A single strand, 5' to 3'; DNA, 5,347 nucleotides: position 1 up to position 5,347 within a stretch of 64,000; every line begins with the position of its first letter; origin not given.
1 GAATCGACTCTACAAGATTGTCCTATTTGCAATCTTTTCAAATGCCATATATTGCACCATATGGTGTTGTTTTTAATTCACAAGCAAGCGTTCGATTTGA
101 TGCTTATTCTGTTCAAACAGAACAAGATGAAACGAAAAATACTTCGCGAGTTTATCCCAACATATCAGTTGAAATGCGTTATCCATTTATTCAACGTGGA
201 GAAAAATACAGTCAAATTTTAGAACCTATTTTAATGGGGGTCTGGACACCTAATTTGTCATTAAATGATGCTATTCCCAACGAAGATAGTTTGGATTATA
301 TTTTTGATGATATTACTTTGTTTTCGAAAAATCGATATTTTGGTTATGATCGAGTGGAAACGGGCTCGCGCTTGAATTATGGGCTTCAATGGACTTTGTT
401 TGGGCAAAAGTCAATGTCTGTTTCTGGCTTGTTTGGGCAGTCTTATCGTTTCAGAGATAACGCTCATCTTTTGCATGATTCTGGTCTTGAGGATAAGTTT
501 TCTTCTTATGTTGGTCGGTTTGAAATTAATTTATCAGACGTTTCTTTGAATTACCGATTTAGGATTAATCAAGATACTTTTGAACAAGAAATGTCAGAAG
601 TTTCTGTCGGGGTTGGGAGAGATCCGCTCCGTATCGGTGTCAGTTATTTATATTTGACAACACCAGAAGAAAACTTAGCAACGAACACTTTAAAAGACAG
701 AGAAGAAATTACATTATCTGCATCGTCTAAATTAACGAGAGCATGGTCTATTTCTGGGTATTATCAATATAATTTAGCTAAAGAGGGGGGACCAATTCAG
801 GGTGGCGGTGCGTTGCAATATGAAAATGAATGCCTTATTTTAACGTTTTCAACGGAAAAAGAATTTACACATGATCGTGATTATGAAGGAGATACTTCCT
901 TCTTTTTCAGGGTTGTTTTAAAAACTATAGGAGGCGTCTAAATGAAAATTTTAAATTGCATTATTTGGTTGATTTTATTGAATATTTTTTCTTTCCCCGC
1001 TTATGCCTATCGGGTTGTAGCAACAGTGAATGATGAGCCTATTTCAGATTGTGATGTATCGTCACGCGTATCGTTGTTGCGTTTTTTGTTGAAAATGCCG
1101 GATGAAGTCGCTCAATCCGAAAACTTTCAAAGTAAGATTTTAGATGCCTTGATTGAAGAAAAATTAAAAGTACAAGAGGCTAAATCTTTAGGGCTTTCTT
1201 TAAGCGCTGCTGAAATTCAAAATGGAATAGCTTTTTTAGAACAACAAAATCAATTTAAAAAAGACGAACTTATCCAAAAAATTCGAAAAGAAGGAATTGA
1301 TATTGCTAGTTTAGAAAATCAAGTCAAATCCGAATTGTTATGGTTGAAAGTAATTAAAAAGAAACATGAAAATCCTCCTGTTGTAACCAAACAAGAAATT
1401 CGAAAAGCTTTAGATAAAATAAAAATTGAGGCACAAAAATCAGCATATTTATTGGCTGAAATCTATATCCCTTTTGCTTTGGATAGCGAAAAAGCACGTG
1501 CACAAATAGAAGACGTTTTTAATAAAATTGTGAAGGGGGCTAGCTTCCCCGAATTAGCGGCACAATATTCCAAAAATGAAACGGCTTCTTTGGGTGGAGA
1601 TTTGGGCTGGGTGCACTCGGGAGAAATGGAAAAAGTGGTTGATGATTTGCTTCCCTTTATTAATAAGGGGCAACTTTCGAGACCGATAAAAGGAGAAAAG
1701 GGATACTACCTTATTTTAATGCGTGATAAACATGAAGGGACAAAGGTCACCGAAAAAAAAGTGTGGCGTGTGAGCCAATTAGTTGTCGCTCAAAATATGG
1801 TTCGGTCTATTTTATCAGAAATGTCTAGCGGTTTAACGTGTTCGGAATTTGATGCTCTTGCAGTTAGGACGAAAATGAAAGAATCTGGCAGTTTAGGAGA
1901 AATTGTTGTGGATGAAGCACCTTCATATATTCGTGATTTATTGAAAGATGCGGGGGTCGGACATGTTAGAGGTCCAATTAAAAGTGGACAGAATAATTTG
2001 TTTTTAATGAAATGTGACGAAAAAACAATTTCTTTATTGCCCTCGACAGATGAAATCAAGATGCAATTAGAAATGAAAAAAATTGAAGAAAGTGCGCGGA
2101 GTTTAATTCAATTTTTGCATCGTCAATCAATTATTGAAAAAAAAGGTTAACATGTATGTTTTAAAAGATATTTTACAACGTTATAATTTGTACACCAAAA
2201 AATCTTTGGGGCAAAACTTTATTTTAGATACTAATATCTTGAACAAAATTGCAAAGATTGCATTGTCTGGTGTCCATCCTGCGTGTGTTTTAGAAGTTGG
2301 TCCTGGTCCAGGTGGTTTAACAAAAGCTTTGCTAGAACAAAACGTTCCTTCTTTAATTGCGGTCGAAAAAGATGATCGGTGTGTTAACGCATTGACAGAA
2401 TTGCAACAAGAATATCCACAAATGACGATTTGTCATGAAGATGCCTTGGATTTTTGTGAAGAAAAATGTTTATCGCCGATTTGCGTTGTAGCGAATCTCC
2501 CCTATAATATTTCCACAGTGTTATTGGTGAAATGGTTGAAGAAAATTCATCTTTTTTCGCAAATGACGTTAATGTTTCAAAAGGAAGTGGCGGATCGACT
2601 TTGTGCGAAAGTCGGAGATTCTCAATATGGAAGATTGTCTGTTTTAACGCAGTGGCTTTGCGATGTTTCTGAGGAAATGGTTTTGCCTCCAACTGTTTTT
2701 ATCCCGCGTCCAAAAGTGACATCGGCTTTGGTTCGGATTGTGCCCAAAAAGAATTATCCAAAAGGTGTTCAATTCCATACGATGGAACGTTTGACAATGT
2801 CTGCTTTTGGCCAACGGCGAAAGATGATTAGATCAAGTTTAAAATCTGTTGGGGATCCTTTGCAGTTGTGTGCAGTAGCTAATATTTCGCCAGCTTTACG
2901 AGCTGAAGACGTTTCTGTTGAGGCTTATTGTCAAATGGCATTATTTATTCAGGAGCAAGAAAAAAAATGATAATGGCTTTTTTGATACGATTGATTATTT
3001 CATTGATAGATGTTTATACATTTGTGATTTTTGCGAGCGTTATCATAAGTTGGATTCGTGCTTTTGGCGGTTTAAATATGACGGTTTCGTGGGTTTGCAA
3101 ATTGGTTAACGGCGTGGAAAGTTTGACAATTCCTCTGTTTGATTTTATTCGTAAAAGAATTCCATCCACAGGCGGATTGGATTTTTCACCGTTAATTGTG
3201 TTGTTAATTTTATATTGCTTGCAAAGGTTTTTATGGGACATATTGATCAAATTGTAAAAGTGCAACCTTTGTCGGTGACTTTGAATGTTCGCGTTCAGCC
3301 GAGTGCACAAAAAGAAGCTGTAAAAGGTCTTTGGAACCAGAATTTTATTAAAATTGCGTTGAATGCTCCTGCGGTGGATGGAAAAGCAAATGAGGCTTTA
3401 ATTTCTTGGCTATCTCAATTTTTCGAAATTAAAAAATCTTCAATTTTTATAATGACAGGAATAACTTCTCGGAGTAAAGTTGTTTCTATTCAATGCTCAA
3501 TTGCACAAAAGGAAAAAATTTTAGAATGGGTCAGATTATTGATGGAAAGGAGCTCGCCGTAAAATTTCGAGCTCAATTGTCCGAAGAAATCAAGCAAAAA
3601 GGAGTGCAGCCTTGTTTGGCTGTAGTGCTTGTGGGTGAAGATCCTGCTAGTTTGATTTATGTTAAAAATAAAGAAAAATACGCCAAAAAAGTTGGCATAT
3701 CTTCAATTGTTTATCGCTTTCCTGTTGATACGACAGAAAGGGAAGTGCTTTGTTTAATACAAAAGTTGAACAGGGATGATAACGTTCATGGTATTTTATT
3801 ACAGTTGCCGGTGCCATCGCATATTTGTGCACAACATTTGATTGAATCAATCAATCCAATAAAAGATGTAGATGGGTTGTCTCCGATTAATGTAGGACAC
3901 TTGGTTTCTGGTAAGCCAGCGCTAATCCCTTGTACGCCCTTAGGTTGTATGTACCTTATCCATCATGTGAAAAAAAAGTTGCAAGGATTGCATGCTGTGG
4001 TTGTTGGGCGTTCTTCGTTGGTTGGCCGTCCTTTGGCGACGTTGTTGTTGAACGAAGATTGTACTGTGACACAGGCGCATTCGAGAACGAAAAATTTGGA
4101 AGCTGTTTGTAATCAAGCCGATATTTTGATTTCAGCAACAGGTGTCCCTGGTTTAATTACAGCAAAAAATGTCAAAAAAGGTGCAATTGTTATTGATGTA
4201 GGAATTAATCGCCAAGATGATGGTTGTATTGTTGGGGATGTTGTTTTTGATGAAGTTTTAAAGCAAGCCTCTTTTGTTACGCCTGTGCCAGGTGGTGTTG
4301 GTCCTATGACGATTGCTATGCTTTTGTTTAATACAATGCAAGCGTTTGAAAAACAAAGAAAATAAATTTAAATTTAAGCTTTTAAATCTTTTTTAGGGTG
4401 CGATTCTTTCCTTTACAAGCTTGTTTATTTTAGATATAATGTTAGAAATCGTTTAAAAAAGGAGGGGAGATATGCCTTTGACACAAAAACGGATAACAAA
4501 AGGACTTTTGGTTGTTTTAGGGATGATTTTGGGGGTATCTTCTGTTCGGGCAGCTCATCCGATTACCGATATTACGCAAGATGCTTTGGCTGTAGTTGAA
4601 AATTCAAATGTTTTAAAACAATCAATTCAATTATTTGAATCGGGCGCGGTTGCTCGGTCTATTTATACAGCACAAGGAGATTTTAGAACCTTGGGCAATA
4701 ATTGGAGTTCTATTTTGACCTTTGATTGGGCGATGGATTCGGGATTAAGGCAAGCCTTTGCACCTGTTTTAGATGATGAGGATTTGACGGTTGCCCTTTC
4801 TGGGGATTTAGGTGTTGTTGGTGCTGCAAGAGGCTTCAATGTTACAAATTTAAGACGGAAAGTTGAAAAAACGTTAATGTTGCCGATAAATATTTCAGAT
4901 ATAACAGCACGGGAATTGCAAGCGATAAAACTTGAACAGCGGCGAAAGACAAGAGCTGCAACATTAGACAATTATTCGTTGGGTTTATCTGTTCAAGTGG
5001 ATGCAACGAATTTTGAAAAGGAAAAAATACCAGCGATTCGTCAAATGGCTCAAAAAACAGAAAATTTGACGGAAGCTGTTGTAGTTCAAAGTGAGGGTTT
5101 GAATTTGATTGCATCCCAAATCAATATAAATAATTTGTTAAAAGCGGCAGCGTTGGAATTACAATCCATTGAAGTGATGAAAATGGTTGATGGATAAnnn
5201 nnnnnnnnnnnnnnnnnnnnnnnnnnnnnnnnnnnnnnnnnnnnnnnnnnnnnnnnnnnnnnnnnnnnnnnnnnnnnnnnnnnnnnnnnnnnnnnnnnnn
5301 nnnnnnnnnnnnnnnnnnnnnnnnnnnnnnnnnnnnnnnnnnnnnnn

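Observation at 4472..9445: Operon of five translationally coupled secreted proteins of unknown function heading the T4SS cluster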

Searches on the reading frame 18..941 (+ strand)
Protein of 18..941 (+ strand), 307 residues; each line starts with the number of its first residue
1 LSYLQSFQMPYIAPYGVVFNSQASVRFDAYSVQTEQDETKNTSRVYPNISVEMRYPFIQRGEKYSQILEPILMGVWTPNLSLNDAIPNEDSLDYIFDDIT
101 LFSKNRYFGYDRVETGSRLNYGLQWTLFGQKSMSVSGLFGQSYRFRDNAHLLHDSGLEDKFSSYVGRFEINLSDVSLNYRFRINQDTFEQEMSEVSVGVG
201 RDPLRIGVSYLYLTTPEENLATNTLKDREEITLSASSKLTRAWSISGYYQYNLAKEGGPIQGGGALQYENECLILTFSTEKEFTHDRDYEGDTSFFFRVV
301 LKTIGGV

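Call 8: search_protein_families(library=pfam, proteins=[window:18-941:+], max_evalue=0.001)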
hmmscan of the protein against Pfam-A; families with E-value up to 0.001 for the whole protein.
window:18-941:+ (307 aa): 1 family
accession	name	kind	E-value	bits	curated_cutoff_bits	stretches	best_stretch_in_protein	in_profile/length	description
PF04453.20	LptD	-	3.9e-40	138.8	22.4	1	6-243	132-384/384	LPS transport system D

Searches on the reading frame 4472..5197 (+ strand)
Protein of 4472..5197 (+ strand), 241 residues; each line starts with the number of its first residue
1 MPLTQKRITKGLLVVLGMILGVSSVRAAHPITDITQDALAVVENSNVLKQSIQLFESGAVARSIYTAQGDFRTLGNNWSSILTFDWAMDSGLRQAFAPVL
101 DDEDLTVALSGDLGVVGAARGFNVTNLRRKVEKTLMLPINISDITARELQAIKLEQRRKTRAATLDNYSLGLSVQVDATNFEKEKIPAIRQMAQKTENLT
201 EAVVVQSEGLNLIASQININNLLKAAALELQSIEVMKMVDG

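Call 5: search_protein_families(library=pfam, proteins=[window:4472-5197:+], max_evalue=1)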
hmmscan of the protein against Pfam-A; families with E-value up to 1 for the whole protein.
window:4472-5197:+ (241 aa): 0 families

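Call 6: search_protein_families(library=ncbifam, proteins=[window:4472-5197:+], max_evalue=1)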
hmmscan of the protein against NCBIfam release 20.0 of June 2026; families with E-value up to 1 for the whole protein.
window:4472-5197:+ (241 aa): 0 families

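Call 42: find_homologous_proteins(query=A3, max_evalue=1)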
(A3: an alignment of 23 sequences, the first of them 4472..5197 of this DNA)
Query A3 (23 sequences) (241 aa, profile of the alignment): 9 proteins with E <= 1 among 8000 candidates.
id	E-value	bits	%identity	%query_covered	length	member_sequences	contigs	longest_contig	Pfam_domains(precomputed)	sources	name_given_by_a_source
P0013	6.5e-65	237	42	98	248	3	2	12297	-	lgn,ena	-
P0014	5.0e-58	215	41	95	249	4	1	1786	-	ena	-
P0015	2.2e-56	209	42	100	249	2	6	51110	-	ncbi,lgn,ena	-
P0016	1.4e-54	204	100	100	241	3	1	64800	-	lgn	-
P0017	8.7e-54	201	41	95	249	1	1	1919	-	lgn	-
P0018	4.2e-53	199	40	95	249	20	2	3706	-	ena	-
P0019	3.7e-52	196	45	100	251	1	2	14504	-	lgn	-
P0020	1.2e-37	148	-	-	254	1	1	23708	-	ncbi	-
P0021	1.7e-15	75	-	-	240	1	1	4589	-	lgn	-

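Call 48: search_protein_families(library=pfam, alignment_id=A3, max_evalue=1)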
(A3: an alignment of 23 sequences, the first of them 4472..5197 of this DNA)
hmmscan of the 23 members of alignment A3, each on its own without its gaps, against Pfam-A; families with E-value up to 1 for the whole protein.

A. member 1, window:4472-5197:+ (241 aa): 0 families

B. families by the number of members that match (of 23 scanned): 52 families (the first 25 are shown)
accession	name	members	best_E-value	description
PF23854.1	DUF7217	2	5.4e-05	Domain of unknown function (DUF7217)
PF03305.18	Lipoprotein_X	2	0.0047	Mycoplasma MG185/MG260 protein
PF10046.14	BLOC1_2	2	0.033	Biogenesis of lysosome-related organelles complex-1 subunit 2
PF23160.2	Spectrin_1st_PEPL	2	0.05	Periplakin spectrin-like repeat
PF10294.15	Methyltransf_16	1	0.0004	Lysine methyltransferase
PF14712.11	Snapin_Pallidin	1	0.0023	Snapin/Pallidin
PF07526.16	POX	1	0.0052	Associated with HOX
PF12963.12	DUF3852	1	0.0055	Protein of unknown function (DUF3852)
PF05537.16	DUF759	1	0.0068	Borrelia burgdorferi protein of unknown function (DUF759)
PF13870.11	CCDC113_CCDC96_CC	1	0.0081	CCDC113/CCDC96, coiled-coil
PF22038.1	PRC2_EED_ins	1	0.01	Polycomb protein EED insertion domain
PF09334.17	tRNA-synt_1g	1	0.011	tRNA synthetases class I (M)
PF06009.19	Laminin_II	1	0.015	Laminin Domain II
PF08653.15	DASH_Dam1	1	0.015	DASH complex subunit Dam1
PF02862.22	DDHD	1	0.016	DDHD domain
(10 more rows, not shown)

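Call 53: predict_structure(alignment_id=A4)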
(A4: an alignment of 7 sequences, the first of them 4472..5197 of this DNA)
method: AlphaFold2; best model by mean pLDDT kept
length: 241 residues; sequences in the alignment: 7
mean_pLDDT: 39.3   pTM: 0.21
mean pLDDT of the five models: 39.3, 39.3, 36.2, 35.5, 32.9
residues with pLDDT >= 90: 0; 70-90: 0; 50-70: 48; < 50: 193
segments of 3 or more residues with pLDDT < 50: 1-144, 158-178, 225-241
pLDDT, mean of each block of 10 residues (from residue 1): 42 37 29 32 32 31 29 31 30 31 28 26 40 38 48 50 41 46 57 57 53 53 48 37 36
secondary structure, 60 per line:
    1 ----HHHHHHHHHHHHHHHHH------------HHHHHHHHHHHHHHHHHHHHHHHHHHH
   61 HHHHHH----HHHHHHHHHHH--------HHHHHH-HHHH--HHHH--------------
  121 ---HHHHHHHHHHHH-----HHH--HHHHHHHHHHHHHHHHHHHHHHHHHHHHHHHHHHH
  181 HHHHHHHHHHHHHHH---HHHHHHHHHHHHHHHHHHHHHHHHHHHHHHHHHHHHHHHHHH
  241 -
elements in order: H5-21 H34-66 H71-81 H90-95 H97-100 H103-106 H124-135 H146-195 H199-240
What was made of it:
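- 4472..5197 (+): O1, 241 aa, a Sec-type secreted VirB5-like paralogue. The mature N-terminus is AHPITD. The AF2 model is unusable (pLDDT 39, all helical): call 53.
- On VirB5/TrbJ (PF07996, TIGR02780): It is predicted all helical, with long N-terminal and two long C-terminal helices, but is too poor for a fold search (call 53).
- The only structure model of an O1-O4 protein is unusable (pLDDT 39, call 53), so the fold is untested.
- Tried and rejected: AF2 of O1 with a 7-sequence alignment failed (pLDDT 39, call 53), so no fold search was possible for O1-O4.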

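Call 56: search_solved_structures(query=A3, max_evalue=10, show_alignments=3)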
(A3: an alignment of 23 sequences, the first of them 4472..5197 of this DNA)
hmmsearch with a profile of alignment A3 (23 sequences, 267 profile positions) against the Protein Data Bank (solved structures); distinct sequences matched with E-value up to 10: 4.
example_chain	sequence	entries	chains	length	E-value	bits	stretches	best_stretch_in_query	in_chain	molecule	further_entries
7o3v_A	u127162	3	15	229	0.0014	21.4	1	3-107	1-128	TrwJ protein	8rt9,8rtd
8fmw_E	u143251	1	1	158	0.4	13.4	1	17-77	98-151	30S ribosomal protein S5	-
6nro_A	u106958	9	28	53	0.55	12.9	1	96-143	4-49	Human parainfluenza virus type 3 fusion glycoprotein N-terminal heptad repeat domain | Fusion glycoprotein F0 | Fusion glycoprotein F1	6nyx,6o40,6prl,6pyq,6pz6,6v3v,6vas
8v5a_A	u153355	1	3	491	0.92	12.2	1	62-143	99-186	Fusion glycoprotein F0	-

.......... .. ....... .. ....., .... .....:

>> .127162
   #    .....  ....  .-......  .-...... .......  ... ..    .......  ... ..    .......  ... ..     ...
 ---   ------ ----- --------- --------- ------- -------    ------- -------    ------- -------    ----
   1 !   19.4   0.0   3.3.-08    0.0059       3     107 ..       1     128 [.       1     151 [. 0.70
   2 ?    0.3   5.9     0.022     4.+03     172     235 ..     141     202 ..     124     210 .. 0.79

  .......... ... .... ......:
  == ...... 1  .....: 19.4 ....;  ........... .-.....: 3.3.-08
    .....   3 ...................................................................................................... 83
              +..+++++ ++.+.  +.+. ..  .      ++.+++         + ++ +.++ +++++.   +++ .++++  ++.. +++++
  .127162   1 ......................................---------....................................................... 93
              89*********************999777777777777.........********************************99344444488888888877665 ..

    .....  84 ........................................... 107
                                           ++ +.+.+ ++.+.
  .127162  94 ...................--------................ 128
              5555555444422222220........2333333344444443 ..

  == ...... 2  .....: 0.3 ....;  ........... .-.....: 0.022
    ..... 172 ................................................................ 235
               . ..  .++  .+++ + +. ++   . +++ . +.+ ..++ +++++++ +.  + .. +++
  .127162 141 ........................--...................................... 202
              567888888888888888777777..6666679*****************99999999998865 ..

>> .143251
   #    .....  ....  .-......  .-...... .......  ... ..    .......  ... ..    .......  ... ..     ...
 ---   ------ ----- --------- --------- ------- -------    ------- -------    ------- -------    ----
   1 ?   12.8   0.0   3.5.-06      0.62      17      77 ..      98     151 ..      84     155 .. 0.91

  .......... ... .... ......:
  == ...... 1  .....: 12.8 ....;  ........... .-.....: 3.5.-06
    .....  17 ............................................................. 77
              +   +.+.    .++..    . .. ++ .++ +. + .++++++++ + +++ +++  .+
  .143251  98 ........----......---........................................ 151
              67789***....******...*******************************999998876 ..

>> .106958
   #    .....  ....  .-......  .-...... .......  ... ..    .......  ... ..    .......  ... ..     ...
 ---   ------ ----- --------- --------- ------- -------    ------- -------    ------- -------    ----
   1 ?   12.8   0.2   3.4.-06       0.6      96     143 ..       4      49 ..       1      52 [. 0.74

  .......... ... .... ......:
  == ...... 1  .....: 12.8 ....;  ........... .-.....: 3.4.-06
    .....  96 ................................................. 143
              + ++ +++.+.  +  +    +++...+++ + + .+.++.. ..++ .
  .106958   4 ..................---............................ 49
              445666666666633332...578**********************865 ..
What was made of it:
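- The best PDB sequence hit of the untrimmed joint profile is TrwJ (7o3v) at E=1.4e-3 (call 56).
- Tried and rejected: The TrwJ PDB hit (call 56) is largely driven by the signal peptide and N-terminus.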

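Call 72: search_protein_families(library=pfam, alignment_id=A6, max_evalue=0.1)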
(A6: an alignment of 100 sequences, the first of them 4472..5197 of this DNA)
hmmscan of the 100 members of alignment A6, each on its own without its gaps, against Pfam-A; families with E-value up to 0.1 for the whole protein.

A. member 1, window:4472-5197:+ (241 aa): 0 families

B. families by the number of members that match (of 100 scanned): 119 families (the first 25 are shown)
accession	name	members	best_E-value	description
PF23525.1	Methyltransf_36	4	0.00058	AprA MT2-like domain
PF11577.13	NEMO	3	0.0031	NF-kappa-B essential modulator NEMO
PF23854.1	DUF7217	2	5.4e-05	Domain of unknown function (DUF7217)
PF02050.21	FliJ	2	5.8e-05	Flagellar FliJ protein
PF21761.2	RedAm-like_C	2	0.0043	NADPH-dependent reductive aminase-like, C-terminal domain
PF05781.17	MRVI1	2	0.0048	MRVI1 protein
PF22584.1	CFAP143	2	0.0062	Cilia- and flagella-associated protein 143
PF09334.17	tRNA-synt_1g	2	0.012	tRNA synthetases class I (M)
PF13605.11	DUF4141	2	0.019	Domain of unknown function (DUF4141)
PF20935.2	DUF6847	2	0.029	Family of unknown function (DUF6847)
PF12329.13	TMF_DNA_bd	2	0.048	TATA element modulatory factor 1 DNA binding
PF00170.26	bZIP_1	2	0.06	bZIP transcription factor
PF03194.20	LUC7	2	0.061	LUC7 N_terminus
PF00871.23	Acetate_kinase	1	7.1e-147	Acetokinase family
PF01515.24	PTA_PTB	1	2.2e-120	Phosphate acetyl/butaryl transferase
PF07996.16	T4SS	1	2.5e-06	Type IV secretion system proteins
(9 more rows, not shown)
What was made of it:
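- On VirB5/TrbJ (PF07996, TIGR02780): One unidentified protein among the 100 relatives hits PF07996 at 2.5e-6 (call 72).
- One of the 100 upstream proteins hits PF07996 at 2.5e-6 (call 72).
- Tried and rejected: The same was true for 23 orthologues (call 48) and for 100 upstream proteins (call 72), apart from one PF07996 hit.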
